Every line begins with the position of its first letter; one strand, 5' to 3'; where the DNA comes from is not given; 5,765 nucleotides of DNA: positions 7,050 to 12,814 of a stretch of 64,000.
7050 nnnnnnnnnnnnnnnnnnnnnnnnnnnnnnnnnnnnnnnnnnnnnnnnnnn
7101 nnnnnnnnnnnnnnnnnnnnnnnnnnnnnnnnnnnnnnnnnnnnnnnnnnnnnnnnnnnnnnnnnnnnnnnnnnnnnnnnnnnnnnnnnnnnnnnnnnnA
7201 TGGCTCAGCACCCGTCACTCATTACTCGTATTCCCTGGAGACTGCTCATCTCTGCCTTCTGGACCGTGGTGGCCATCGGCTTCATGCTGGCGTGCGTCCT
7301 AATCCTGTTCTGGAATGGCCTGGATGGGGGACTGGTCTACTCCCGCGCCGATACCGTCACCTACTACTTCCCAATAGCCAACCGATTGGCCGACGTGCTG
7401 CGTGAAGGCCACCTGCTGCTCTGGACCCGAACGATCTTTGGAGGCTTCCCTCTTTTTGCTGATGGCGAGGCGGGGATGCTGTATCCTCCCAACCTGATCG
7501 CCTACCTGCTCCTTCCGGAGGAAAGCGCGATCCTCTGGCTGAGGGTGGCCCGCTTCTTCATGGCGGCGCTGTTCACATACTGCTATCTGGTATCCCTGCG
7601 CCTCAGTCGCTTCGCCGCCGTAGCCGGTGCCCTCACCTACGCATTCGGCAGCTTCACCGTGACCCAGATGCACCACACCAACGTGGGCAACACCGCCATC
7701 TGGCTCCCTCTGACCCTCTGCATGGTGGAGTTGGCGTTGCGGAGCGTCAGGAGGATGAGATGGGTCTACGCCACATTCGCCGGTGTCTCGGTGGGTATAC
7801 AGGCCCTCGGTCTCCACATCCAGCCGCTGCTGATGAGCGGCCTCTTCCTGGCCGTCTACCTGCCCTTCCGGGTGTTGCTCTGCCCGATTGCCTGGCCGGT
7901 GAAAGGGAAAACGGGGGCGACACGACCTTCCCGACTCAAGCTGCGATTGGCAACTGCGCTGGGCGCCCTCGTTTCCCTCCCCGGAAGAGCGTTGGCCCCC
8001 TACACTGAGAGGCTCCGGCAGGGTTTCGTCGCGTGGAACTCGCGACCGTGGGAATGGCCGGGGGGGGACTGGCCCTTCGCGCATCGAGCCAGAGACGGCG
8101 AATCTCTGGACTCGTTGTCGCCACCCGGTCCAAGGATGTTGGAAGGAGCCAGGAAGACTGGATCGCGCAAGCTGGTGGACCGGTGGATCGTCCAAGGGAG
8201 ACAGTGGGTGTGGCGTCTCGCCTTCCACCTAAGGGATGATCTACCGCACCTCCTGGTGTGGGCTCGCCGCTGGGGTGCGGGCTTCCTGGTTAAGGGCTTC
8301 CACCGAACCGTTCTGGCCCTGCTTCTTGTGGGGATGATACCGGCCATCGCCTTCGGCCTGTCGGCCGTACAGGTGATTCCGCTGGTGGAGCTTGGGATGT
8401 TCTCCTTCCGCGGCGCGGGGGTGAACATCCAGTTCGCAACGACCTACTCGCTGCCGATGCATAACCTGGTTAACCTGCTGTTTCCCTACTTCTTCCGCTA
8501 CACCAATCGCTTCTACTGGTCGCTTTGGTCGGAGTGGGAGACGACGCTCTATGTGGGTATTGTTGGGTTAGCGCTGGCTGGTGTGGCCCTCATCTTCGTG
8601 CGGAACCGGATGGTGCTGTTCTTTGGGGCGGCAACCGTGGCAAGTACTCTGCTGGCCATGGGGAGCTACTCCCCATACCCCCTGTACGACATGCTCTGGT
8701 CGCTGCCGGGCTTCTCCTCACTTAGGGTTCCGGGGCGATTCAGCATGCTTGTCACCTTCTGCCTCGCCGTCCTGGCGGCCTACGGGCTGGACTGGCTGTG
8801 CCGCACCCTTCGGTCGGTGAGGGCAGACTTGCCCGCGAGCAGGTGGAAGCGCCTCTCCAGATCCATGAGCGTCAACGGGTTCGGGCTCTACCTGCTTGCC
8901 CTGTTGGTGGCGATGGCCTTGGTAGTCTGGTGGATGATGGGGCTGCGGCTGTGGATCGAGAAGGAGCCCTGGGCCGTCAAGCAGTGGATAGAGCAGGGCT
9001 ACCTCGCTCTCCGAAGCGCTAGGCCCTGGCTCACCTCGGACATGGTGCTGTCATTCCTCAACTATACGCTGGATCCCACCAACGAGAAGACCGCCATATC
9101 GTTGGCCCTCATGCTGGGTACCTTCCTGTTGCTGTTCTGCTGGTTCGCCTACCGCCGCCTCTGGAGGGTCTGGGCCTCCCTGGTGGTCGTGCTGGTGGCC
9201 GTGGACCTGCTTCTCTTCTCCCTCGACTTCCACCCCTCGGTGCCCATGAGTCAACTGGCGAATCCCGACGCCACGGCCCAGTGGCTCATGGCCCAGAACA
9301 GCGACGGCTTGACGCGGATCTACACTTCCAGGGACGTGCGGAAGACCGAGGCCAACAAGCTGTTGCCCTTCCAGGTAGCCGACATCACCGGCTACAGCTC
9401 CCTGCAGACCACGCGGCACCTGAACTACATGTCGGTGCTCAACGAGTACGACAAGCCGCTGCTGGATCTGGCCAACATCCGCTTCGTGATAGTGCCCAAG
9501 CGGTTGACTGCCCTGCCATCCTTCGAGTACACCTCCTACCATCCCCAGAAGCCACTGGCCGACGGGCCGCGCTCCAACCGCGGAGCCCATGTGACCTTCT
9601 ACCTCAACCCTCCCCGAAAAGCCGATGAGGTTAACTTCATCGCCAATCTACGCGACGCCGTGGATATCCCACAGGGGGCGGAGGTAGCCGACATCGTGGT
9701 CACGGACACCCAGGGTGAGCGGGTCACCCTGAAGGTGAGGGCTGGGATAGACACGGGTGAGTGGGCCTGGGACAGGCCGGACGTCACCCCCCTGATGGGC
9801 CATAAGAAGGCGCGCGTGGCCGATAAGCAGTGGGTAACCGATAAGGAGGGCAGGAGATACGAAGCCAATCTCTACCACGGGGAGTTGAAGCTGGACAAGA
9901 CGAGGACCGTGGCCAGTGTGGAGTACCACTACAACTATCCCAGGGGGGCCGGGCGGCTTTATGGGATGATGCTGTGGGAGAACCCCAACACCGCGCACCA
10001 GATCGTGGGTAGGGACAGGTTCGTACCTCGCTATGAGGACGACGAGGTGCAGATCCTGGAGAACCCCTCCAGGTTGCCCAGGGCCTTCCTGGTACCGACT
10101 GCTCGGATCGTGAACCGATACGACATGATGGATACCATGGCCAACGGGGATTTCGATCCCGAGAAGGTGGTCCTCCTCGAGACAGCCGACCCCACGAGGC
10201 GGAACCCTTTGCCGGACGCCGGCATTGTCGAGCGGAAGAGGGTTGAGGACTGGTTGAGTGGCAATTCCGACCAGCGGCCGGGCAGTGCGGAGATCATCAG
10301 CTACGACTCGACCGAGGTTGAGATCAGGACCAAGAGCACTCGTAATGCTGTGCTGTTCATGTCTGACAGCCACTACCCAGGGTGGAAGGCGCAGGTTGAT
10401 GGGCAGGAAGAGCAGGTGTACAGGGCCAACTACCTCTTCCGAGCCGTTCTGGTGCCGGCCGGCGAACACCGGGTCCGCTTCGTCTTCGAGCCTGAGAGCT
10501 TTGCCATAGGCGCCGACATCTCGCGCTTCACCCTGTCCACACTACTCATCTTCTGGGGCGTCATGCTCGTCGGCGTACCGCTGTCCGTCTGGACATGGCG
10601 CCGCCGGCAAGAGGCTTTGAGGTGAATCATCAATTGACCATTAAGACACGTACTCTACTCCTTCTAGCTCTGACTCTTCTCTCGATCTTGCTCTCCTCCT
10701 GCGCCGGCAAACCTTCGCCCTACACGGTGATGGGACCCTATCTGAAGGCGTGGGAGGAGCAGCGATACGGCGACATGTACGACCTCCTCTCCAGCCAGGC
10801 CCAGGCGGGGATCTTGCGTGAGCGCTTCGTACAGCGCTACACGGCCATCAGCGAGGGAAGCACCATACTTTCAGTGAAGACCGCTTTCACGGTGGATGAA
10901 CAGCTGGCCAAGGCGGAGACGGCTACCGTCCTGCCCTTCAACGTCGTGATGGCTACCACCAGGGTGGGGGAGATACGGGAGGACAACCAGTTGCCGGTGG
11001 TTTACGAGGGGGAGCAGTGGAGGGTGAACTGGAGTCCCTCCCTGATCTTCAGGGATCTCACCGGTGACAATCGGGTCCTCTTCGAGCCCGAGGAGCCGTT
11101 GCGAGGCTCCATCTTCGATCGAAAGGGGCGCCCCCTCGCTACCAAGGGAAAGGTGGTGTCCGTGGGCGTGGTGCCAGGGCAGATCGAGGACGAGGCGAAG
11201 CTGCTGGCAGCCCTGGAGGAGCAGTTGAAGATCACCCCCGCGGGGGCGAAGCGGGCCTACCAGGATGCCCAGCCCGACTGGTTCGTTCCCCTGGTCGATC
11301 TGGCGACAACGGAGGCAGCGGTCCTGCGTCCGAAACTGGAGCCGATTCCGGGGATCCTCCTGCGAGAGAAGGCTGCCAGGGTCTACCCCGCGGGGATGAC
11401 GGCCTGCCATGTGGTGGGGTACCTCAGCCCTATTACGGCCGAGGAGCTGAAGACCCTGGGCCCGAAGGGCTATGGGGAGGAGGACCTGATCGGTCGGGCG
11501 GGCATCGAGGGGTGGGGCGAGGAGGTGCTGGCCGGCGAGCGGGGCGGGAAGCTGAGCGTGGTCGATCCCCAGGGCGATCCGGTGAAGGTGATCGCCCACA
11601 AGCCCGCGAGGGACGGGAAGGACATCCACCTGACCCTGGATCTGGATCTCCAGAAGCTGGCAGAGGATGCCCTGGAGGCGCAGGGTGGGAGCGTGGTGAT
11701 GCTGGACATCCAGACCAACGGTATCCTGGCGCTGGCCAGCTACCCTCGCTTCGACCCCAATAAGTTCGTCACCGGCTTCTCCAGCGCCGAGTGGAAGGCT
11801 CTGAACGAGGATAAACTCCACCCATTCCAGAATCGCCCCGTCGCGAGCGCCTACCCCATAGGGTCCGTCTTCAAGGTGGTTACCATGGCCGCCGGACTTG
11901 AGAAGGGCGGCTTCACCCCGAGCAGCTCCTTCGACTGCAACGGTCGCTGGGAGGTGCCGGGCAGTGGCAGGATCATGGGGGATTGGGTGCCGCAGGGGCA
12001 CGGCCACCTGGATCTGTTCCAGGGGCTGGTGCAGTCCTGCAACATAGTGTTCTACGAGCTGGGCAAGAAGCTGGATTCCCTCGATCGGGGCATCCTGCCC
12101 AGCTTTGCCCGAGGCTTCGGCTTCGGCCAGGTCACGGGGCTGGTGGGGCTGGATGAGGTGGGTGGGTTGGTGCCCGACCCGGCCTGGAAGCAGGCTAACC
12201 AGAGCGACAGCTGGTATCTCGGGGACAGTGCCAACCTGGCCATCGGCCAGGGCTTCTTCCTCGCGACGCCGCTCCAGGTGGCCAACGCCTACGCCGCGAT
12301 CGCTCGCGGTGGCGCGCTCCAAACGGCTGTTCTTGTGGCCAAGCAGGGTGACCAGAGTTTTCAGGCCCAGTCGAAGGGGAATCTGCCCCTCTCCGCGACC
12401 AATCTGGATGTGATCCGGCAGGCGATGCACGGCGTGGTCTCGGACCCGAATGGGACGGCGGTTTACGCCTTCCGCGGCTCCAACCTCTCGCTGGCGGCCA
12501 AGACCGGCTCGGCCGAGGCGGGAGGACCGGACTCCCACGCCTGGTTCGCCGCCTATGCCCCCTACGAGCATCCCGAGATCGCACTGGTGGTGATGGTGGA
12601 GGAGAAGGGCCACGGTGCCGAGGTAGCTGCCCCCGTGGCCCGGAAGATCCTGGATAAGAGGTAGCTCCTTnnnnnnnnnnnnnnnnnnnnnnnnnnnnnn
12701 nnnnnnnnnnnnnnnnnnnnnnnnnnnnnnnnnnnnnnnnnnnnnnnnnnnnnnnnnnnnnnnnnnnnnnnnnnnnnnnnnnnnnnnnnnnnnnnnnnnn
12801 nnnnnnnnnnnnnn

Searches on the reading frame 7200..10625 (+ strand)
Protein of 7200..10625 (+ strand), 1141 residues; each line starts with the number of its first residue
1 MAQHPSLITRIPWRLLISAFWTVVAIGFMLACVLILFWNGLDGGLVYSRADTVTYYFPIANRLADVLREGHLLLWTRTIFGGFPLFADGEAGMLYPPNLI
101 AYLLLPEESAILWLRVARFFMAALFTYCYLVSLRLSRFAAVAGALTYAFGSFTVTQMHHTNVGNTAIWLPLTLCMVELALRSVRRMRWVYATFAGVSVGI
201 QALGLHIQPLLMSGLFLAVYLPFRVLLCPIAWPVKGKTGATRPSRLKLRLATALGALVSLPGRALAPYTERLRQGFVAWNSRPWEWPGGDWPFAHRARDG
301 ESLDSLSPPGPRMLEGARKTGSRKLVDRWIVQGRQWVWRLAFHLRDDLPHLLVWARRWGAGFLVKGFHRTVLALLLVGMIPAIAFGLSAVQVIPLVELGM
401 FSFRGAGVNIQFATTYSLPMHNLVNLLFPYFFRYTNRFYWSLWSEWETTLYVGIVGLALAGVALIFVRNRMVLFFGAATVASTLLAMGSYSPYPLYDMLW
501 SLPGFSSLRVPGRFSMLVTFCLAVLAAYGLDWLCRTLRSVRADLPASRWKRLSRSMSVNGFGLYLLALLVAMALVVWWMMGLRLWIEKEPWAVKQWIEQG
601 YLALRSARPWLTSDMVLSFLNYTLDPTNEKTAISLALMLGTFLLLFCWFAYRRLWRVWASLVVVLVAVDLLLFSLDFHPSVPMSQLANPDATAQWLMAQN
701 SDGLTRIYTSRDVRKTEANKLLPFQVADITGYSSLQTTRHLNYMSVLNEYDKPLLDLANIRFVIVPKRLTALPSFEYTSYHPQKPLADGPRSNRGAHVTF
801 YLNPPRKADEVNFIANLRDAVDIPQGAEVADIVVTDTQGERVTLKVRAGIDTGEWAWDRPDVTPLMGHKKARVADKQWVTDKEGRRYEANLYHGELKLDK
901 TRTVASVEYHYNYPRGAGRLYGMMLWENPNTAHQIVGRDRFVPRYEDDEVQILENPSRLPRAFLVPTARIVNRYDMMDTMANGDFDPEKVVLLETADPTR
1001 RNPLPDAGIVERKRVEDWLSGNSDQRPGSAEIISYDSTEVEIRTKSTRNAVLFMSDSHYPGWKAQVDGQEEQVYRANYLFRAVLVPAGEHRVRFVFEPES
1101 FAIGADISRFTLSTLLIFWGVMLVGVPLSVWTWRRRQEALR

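Call 49: search_protein_families(library=pfam, proteins=[window:7200-10625:+], max_evalue=0.00001)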
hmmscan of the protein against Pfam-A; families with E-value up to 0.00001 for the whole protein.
window:7200-10625:+ (1141 aa): 1 family
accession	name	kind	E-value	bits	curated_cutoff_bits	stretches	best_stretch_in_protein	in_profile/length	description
PF09586.16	YfhO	-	4.4e-25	88.6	28.5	2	1031-1108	757-835/835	Bacterial membrane protein YfhO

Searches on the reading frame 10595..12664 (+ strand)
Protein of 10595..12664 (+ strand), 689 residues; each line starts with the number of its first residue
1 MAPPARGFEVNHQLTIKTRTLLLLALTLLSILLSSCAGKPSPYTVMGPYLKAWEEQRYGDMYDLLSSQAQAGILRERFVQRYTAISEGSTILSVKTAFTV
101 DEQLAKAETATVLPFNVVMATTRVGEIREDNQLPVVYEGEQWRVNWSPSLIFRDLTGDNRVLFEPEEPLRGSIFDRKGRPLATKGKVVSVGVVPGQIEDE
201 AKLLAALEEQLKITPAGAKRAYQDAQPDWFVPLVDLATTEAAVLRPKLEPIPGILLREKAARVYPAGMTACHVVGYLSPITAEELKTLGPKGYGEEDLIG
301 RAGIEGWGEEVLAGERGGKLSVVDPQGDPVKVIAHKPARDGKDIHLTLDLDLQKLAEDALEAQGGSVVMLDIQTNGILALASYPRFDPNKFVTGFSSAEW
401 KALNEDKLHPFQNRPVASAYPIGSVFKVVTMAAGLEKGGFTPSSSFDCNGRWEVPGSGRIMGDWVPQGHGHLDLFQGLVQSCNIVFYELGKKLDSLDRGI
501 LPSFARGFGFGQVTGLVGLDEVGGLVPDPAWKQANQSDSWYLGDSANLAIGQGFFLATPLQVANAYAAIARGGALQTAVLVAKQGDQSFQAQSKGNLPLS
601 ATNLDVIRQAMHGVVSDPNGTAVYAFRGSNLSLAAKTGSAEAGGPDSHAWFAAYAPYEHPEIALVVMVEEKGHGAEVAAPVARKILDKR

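Call 49: search_protein_families(library=pfam, proteins=[window:10595-12664:+], max_evalue=0.00001)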
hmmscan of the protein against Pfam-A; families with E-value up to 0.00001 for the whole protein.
window:10595-12664:+ (689 aa): 3 families
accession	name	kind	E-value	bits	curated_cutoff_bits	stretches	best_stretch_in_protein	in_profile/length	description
PF00905.27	Transpeptidase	-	3.1e-58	197.8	22.1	1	365-687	1-299/299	Penicillin binding protein transpeptidase domain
PF03717.20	PBP_dimer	-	1.9e-29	103.8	24.4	1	166-332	2-178/180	Penicillin-binding Protein dimerisation domain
PF05223.17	MecA_N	-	1.3e-18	67.8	22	1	46-158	6-116/117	NTF2-like N-terminal transpeptidase domain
